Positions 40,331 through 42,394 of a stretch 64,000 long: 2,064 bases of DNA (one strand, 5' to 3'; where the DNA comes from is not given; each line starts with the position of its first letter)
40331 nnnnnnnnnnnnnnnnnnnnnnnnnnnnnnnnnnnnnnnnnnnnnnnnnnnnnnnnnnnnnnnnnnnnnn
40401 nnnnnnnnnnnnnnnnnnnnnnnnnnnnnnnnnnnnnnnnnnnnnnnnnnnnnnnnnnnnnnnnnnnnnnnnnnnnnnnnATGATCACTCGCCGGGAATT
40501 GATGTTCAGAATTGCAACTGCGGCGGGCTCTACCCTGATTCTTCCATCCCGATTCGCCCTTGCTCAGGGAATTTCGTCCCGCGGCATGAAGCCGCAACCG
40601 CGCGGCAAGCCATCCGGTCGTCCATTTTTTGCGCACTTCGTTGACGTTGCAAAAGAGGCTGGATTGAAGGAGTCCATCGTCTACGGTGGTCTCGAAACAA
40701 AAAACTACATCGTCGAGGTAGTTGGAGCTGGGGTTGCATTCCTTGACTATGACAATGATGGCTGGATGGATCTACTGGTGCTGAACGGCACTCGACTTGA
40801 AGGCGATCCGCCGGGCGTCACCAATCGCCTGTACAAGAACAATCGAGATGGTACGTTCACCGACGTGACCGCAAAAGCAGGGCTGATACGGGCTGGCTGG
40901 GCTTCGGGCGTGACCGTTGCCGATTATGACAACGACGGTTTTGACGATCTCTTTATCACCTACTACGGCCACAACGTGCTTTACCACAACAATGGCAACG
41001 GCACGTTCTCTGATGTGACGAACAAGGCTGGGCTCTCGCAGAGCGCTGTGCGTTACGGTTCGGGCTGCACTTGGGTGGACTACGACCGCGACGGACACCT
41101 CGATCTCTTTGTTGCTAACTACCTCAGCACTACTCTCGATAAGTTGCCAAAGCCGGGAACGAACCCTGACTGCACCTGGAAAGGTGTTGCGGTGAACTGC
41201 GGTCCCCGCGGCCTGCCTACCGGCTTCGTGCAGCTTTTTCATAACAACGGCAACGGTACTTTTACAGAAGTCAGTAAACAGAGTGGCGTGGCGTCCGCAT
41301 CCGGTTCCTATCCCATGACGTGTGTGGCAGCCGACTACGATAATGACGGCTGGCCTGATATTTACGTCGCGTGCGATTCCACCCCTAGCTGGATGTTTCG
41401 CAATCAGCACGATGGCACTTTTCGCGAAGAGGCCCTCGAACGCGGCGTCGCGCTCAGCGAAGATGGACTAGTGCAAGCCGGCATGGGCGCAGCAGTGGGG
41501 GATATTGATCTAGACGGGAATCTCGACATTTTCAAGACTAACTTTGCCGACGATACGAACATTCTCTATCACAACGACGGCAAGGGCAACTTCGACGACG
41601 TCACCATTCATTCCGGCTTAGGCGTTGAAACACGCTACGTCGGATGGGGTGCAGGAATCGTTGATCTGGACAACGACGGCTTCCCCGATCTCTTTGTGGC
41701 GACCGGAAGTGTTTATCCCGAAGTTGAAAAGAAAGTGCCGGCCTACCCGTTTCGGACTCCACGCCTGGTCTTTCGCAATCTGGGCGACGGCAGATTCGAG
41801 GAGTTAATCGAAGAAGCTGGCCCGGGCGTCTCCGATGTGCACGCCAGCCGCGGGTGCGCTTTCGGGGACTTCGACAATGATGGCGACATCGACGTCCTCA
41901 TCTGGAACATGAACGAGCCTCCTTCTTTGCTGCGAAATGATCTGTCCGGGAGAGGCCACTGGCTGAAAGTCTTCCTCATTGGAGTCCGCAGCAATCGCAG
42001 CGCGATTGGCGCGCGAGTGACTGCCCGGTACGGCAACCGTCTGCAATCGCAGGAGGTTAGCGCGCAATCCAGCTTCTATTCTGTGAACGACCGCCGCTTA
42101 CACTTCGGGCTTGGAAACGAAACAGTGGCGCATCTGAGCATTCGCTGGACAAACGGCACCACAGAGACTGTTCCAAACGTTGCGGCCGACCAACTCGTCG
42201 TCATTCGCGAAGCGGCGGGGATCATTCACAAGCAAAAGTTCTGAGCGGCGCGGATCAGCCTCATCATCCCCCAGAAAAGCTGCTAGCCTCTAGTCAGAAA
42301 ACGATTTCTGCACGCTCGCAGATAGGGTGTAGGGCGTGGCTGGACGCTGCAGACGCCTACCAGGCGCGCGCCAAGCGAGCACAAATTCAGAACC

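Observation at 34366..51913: SusD-less uptake super-module: LacI + giant TPR + four FG-GAP/ASPIC propellers + TonB-dependent barrel + TPR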

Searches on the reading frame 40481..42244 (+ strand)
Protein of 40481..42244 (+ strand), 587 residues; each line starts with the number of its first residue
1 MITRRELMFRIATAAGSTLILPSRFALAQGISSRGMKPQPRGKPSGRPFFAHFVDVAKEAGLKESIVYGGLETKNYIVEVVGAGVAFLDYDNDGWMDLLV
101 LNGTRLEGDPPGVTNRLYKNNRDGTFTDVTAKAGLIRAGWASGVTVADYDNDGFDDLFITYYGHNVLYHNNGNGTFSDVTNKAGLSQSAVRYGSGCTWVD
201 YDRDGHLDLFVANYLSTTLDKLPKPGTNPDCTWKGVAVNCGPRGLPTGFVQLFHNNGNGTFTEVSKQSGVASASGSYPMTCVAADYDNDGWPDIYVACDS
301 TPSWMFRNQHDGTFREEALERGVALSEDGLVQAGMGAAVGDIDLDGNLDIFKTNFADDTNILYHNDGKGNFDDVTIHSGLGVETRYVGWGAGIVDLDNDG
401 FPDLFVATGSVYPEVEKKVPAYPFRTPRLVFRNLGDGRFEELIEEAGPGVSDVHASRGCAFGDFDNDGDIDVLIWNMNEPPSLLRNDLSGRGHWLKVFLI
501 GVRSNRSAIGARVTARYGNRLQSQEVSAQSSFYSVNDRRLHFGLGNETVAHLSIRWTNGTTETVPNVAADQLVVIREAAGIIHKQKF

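Call 4: search_protein_families(library=pfam, proteins=[window:40481-42244:+], max_evalue=0.01)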
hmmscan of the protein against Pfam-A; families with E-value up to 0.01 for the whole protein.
window:40481-42244:+ (587 aa): 3 families
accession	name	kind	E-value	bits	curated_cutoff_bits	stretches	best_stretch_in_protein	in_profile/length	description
PF13517.12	FG-GAP_3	-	9.8e-56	186.7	26.9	6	148-211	1-61/61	FG-GAP-like repeat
PF07593.17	UnbV_ASPIC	-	1.2e-18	67.1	23.4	1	508-573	1-67/68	ASPIC and UnbV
PF01839.29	FG-GAP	-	1e-17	64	22.1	2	142-175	3-33/37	FG-GAP repeat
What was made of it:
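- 40481..42244 (+): propB: CRTAC1-type propeller plus UnbV_ASPIC. Tat-like TRRELM N-terminus. Overlaps propA by 4 nt. Pfam (call 4).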

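Call 8: search_protein_families(library=ncbifam, proteins=[window:40481-42244:+], max_evalue=0.00001)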
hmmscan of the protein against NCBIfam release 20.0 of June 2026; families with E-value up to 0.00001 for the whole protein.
window:40481-42244:+ (587 aa): 0 families

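Call 20: search_solved_structures(query=window:40481-42244:+, max_evalue=0.01)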
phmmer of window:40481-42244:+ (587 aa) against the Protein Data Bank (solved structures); distinct sequences matched with E-value up to 0.01: 1.
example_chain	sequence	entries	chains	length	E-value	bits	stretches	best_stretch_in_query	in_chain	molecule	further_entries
9etn_A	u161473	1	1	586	3e-16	62.3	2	126-214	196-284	Cartilage acidic protein 1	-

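Call 36: predict_structure(alignment_id=A2)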
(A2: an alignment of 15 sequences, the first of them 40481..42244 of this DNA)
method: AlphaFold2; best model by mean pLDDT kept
length: 587 residues; sequences in the alignment: 15
mean_pLDDT: 80.6   pTM: 0.85
mean pLDDT of the five models: 80.6, 80.1, 78.9, 77.5, 77.1
residues with pLDDT >= 90: 272; 70-90: 173; 50-70: 91; < 50: 51
segments of 3 or more residues with pLDDT < 50: 1-3, 12-39, 69-71, 73-81, 242-244
pLDDT, mean of each block of 10 residues (from residue 1): 50 43 31 40 74 94 66 47 80 91 58 81 95 85 88 92 87 95 79 84 94 71 65 67 61 95 94 71 91 87 90 92 76 78 93 72 91 86 64 90 87 75 84 88 90 87 88 87 86 90 93 94 86 65 93 95 96 95 93
secondary structure, 60 per line:
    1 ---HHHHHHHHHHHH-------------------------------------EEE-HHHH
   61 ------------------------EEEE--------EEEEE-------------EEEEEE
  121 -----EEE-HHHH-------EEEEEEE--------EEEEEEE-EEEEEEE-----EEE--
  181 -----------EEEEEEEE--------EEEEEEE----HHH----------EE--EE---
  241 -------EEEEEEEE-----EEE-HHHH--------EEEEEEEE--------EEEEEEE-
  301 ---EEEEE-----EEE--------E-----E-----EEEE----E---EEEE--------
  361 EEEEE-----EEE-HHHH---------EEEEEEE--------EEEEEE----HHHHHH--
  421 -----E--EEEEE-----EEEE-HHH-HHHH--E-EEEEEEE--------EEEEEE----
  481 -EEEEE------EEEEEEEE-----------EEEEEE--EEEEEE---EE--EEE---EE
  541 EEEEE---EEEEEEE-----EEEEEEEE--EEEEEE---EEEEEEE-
elements in order: H4-15 E53-55 H57-60 E85-88 E97-101 E115-120 E126-128 H130-133 E141-147 E156-162 E164-170 E176-178 E192-199 E208-214 E248-255 E261-263 H265-268 E277-284 E293-299 E304-308 E314-316 E337-340 E349-352 E361-365 E371-373 H375-378 E388-394 E403-408 H413-418 E429-433 E439-442 H448-451 E456-462 E471-476 E482-486 E493-500 E512-517 E520-525 E533-535 E539-545 E549-555 E561-568 E571-576 E580-586
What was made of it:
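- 40481..42244 (+): AF2 model pLDDT 80.6, pTM 0.85 (call 36).
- On CRTAC1 / ASPIC-UnbV propeller family: The AF2 model shows seven blades' worth of strands (call 36).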

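Call 38: fold_search(model_id=the predicted structure, library=pdb)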
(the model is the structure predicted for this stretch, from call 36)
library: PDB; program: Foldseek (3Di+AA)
matches with E <= 10: 1083; with E <= 0.001: 285
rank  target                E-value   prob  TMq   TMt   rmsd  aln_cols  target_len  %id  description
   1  9etn_A                1.7e-29  1.00  0.68  0.72   5.7       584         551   20  Crystal structure of murine CRTAC1 (released 2024-07-31)
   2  4tqj_A                5.7e-11  1.00  0.35  0.48   6.9       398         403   20  Structural basis of specific recognition of non-reducing terminal N-acetylglucosamine by an Agrocybe aegerita lection (released 2015-06-03)
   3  4up4_B                6.7e-11  1.00  0.34  0.47   7.3       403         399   18  Structure of the recombinant lectin PVL from Psathyrella velutina in complex with GlcNAcb-D-1,3Galactoside (released 2015-01-28)
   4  4tqm_A                7.4e-11  1.00  0.36  0.49   7.1       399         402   19  Structural basis of specific recognition of non-reducing terminal N-acetylglucosamine by an Agrocybe aegerita lection (released 2015-06-03)
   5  5mb4                  1.4e-10  1.00  0.36  0.49   8.0       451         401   17  Crystal Structure of the Psathyrella asperospora lectin PAL in complex with GlcNAc (released 2017-02-22)
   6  4up4_A                2.4e-10  1.00  0.35  0.48   7.0       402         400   17  Structure of the recombinant lectin PVL from Psathyrella velutina in complex with GlcNAcb-D-1,3Galactoside (released 2015-01-28)
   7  2bwr_A                5.2e-10  1.00  0.35  0.48   6.9       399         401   18  Crystal Structure of Psathyrella Velutina Lectin at 1.5A Resolution (released 2006-01-23)
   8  2bwm                  6.4e-10  1.00  0.35  0.48   7.0       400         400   18  1.8A CRYSTAL STRUCTURE OF of Psathyrella velutina LECTIN IN COMPLEX WITH METHYL 2-ACETAMIDO-1,2-DIDEOXY-1-SELENO-BETA-D- (released 2006-01-23)
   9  4a7z                  2.2e-09  1.00  0.46  0.32  12.4       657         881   12  Complex of bifunctional aldos-2-ulose dehydratase with the reaction intermediate ascopyrone M (released 2012-03-21)
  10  4a2m_D                6.2e-09  1.00  0.38  0.31  18.4       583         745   11  Structure of the periplasmic domain of the heparin and heparan sulphate sensing hybrid two component system BT4663 in  (released 2012-05-02)
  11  4a7k                  1.6e-08  1.00  0.48  0.33  14.3       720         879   10  Bifunctional Aldos-2-ulose dehydratase (released 2012-03-21)
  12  8w30_A                2.4e-08  1.00  0.35  0.35  20.4       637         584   11  Crystal structure of alpha-V beta-1 integrin headpiece in complex with TR01225179 (released 2025-01-01)
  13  8u17_E                2.8e-08  1.00  0.38  0.29   9.0       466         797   10  The ternary complex structure of DDB1-CRBN-SALL4(ZF1,2)-long bound to Pomalidomide (released 2023-12-27)
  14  6om1_G                2.8e-08  1.00  0.31  0.31  22.4       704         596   11  Crystal structure of an atypical integrin (released 2019-12-11)
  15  6voa_B                3.5e-08  1.00  0.40  0.38  20.3       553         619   10  Cryo-EM structure of the BBSome-ARL6 complex (released 2020-06-24)
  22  2zuy                  6.7e-08  1.00  0.31  0.30  19.9       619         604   13  Crystal structure of exotype rhamnogalacturonan lyase YesX (released 2009-02-03)
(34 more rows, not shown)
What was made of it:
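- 40481..42244 (+): Foldseek top hit is murine CRTAC1 9etn, E 1.7e-29 (call 38).
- On CRTAC1 / ASPIC-UnbV propeller family: Foldseek against 9etn gives E 1.7e-29 and TM 0.68/0.72 (call 38).
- Closest known: Vertebrate CRTAC1. Same: Foldseek E 1.7e-29, TM 0.68/0.72 over 584 columns (call 38). phmmer E 3e-16 (call 20).
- Closest known: Fungal seven-bladed FG-GAP lectins. Same: These are the second-best structural hits, at E about 1e-10 to 1e-11 (call 38).
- The next hits are seven-bladed GlcNAc-binding fungal lectins at about E 1e-10 (call 38). Lower-ranked structural hits include the propeller enzymes aldos-2-ulose dehydratase 4a7z and PL11 rhamnogalacturonan lyase YesX 2zuy (call 38). The best structural relatives are non-catalytic binders: CRTAC1, fungal lectins and integrin alpha (call 38).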

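Call 62: search_protein_representatives(alignment_id=A2)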
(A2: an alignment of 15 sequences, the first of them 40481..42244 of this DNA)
Query: 15 sequences, 573 profile positions. Proteins with E-value up to 0.001 (for the whole library): 152403; up to 1e-10: 81531; up to 1e-30: 27168. The best 150 are listed.
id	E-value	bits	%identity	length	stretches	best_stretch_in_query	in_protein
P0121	0.0e+00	1707.8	-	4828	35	241-403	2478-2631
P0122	0.0e+00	1391.6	-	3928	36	243-571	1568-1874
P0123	0.0e+00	1032.1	-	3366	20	423-570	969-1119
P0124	0.0e+00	1013.8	-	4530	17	111-223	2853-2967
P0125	4.6e-289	976.0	-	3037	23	111-212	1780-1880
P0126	5.5e-275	929.5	-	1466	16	448-572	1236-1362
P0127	8.4e-274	925.6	-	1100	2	32-568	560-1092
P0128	1.2e-263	892.1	-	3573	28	240-571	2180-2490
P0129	8.1e-263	889.3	-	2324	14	109-210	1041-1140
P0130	1.8e-257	871.7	-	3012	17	239-572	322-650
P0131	1.7e-244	828.8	-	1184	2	39-567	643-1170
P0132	1.2e-237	806.2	-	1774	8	111-404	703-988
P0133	2.8e-226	768.7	-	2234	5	67-571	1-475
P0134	1.0e-224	763.6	-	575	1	19-571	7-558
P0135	1.7e-218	743.0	-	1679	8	111-572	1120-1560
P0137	1.6e-214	729.9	-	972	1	29-572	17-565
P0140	7.3e-210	714.5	-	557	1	28-572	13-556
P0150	2.1e-201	686.5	-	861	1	28-572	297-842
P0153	4.6e-199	678.8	-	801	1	35-572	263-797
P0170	1.6e-186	637.4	-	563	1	27-572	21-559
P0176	1.7e-182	624.2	-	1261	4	33-570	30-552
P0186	1.7e-179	614.3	-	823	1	38-572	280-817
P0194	1.0e-176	605.1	-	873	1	39-572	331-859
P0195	1.3e-176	604.7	-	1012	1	34-570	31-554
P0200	4.0e-175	599.8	-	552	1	37-571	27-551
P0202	8.4e-175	598.8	-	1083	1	30-572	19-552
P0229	1.0e-167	575.4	-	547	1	32-571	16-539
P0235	5.8e-167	572.9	-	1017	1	35-572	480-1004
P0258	1.1e-163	562.1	-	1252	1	35-571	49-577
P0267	1.6e-162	558.2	-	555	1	39-571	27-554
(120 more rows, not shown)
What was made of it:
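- The family is enormous, with 152,403 representative clusters (call 62).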
